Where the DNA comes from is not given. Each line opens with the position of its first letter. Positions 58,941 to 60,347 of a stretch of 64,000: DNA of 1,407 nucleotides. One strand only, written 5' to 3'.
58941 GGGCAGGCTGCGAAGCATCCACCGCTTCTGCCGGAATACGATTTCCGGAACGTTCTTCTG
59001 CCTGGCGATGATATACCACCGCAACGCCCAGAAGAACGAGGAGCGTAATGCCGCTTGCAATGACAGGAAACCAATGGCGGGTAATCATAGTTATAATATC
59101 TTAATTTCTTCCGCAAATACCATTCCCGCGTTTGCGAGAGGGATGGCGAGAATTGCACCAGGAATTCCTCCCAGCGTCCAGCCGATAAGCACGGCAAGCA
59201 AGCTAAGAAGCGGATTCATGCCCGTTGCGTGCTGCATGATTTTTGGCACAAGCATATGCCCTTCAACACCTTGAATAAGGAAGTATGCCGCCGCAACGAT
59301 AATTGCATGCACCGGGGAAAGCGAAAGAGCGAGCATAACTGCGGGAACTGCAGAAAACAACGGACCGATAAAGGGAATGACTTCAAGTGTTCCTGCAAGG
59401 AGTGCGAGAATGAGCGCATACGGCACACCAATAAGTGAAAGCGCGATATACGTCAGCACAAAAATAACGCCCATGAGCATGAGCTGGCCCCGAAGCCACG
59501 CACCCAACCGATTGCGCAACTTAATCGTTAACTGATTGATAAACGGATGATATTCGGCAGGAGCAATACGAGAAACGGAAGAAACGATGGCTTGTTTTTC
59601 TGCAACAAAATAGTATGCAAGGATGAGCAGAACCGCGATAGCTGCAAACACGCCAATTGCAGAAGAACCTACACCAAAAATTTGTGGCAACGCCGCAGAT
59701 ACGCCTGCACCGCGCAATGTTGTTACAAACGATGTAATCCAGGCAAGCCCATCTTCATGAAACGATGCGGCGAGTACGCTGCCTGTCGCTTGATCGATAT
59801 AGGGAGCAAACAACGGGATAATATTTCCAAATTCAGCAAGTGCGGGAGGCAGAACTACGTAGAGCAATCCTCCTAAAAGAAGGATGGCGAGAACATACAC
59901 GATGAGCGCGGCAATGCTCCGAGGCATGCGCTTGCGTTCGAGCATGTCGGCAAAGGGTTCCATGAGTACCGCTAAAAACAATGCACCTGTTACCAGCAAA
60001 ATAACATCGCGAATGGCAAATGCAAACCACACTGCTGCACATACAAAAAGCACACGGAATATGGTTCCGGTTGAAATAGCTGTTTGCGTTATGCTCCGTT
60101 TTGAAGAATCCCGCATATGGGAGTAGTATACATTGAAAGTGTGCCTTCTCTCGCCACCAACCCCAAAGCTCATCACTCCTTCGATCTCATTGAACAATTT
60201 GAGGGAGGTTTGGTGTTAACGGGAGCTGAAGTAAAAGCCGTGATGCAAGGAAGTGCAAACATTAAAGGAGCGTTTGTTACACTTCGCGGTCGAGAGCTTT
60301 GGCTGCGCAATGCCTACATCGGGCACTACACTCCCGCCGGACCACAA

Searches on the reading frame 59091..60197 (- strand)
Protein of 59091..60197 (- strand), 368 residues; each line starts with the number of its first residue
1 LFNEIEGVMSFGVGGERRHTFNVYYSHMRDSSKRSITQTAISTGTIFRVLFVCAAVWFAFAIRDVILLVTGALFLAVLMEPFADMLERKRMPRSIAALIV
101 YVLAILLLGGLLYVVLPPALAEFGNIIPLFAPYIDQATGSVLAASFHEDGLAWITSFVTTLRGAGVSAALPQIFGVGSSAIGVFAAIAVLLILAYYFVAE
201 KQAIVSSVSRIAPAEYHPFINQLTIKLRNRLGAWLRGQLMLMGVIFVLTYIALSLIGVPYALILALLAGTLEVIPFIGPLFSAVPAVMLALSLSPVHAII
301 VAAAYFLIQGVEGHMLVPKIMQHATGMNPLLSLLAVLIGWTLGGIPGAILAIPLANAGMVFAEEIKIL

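Call 54: search_protein_families(library=pfam, proteins=[window:59091-60197:-], max_evalue=0.0001)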
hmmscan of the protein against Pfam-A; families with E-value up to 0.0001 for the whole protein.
window:59091-60197:- (368 aa): 1 family
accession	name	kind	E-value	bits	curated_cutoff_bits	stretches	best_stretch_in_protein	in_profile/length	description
PF01594.21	AI-2E_transport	-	4.4e-54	184.3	34.3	1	50-361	6-322/327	AI-2E family transporter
